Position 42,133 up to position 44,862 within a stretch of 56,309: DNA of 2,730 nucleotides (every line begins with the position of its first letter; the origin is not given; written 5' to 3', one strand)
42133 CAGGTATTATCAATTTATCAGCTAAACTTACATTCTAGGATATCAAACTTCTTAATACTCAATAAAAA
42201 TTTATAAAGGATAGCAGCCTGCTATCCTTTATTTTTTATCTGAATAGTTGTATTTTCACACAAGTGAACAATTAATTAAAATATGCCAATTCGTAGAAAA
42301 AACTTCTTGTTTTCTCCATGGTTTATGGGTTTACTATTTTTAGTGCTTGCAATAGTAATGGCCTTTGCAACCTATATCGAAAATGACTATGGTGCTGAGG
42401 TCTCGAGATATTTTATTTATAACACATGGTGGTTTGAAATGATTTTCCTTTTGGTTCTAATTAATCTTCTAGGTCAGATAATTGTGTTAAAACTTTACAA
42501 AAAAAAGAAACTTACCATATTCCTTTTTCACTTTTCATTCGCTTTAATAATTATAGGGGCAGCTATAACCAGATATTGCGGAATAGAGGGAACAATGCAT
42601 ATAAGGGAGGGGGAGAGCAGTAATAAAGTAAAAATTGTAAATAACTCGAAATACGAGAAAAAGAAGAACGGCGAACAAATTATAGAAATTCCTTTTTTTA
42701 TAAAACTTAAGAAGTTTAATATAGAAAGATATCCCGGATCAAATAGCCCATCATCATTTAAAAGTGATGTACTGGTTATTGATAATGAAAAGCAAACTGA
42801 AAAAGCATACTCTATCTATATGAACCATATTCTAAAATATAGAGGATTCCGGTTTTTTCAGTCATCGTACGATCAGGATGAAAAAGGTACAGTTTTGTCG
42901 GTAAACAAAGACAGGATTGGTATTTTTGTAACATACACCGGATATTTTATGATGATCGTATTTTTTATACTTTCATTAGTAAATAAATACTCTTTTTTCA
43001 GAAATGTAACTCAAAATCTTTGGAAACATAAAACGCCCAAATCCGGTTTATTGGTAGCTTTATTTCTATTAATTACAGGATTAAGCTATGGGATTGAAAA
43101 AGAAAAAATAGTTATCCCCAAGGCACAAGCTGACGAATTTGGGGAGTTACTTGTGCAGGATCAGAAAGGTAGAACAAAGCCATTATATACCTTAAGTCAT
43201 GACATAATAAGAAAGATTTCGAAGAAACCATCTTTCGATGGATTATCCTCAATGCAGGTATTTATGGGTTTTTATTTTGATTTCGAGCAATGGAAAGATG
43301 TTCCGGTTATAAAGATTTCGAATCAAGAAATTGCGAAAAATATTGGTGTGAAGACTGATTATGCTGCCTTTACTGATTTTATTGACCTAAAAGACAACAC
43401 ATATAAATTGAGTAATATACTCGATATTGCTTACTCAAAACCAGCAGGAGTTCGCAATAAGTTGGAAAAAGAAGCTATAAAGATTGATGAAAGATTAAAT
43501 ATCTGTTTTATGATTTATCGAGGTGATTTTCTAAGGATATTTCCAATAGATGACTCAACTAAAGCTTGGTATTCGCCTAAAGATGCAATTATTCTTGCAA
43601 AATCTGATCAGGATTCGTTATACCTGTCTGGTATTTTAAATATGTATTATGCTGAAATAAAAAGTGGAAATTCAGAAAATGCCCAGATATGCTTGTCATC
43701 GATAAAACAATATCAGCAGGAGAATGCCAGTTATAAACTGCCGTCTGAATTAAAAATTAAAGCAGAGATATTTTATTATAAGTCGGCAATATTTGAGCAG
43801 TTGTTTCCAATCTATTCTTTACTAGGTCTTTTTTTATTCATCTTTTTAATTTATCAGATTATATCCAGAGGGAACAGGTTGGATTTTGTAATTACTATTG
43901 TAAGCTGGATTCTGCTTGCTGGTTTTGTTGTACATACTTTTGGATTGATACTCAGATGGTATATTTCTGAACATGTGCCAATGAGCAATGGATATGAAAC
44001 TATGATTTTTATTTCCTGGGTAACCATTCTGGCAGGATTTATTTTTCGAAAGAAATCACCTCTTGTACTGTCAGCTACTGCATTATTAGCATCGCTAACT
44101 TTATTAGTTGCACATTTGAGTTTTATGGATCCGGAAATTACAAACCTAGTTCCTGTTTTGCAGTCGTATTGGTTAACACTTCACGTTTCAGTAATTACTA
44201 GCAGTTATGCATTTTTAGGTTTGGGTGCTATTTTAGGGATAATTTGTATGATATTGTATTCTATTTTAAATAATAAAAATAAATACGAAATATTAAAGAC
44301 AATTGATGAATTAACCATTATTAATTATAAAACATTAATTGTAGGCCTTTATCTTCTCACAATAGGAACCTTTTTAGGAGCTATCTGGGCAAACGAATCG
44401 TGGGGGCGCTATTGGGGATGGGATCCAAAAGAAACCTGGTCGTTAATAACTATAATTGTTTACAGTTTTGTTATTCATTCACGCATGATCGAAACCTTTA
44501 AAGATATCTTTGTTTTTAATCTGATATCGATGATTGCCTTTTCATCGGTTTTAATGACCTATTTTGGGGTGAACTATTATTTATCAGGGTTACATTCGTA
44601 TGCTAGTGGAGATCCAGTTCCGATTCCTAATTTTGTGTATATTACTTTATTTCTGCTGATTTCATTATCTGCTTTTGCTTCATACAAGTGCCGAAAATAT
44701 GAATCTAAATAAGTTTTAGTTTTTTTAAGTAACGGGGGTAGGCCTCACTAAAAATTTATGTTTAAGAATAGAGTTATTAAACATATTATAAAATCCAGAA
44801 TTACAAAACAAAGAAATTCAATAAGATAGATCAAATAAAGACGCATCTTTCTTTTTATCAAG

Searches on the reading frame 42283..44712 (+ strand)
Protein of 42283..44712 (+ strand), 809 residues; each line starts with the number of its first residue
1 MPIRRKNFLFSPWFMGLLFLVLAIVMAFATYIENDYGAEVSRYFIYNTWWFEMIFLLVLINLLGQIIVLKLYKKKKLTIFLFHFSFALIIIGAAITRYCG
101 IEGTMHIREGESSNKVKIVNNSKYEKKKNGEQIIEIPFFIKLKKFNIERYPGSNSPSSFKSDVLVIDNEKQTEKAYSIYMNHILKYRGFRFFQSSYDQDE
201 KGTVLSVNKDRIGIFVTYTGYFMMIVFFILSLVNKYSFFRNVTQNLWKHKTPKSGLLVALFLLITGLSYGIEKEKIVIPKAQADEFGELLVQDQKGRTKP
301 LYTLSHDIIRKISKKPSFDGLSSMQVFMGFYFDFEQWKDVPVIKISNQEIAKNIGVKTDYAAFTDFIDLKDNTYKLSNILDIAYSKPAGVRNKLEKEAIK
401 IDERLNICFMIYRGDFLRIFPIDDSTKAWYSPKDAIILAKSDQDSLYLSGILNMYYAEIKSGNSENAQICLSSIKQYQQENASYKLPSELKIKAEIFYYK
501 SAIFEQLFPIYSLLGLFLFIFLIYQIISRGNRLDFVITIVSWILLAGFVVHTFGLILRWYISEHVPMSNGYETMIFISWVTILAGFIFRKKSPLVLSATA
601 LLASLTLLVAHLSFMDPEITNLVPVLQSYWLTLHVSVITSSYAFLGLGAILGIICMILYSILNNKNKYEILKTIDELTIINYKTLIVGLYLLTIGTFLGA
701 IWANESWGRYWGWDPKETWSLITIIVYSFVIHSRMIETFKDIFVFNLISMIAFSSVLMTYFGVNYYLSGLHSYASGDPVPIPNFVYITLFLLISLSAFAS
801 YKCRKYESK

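Call 27: find_encoding_contigs(protein=window:42283-44712:+, flank=10000, max_places=6)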
Protein window:42283-44712:+ (809 aa): 2 contigs read that carry it; 1 place shown.
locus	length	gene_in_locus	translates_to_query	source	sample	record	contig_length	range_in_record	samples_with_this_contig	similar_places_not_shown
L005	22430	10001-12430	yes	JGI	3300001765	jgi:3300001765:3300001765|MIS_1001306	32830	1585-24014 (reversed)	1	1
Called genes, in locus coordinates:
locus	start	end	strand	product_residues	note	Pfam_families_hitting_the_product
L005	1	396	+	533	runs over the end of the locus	PF00384:Molybdopterin, PF01568:Molydop_binding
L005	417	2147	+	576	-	PF01257:2Fe-2S_thioredx, PF01512:Complex1_51K, PF10531:SLBB, PF22461:SLBB_2, PF10589:NADH_4Fe-4S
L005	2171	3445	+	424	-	PF07690:MFS_1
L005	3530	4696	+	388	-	PF12804:NTP_transf_3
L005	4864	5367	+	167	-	PF00072:Response_reg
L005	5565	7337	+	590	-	PF17201:Cache_3-Cache_2, PF17202:sCache_3_3, PF00512:HisKA, PF02518:HATPase_c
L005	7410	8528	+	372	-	PF00072:Response_reg, PF00512:HisKA, PF02518:HATPase_c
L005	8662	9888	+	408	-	-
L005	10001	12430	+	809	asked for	PF05140:ResB, PF01578:Cytochrom_C_asm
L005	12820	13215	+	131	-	-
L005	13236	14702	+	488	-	PF01512:Complex1_51K, PF10531:SLBB (weak), PF10589:NADH_4Fe-4S, PF00037:Fer4 (weak), PF12838:Fer4_7, PF13187:Fer4_9 (weak), PF13237:Fer4_10, PF00037:Fer4 (weak), +2 more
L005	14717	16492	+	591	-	PF00111:Fer2 (weak), PF13510:Fer2_4, PF10588:NADH-G_4Fe-4S_3, PF14697:Fer4_21 (weak), PF22117:Fer4_Nqo3, PF12838:Fer4_7, PF02906:Fe_hyd_lg_C, PF02256:Fe_hyd_SSU, +3 more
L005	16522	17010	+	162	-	PF01257:2Fe-2S_thioredx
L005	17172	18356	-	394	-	PF07228:SpoIIE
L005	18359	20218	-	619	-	PF12838:Fer4_7, PF13187:Fer4_9 (weak), PF13237:Fer4_10, PF14697:Fer4_21 (weak), PF25160:LdpA_Fe-S-bd, PF00037:Fer4, PF12797:Fer4_2 (weak), PF02906:Fe_hyd_lg_C, +3 more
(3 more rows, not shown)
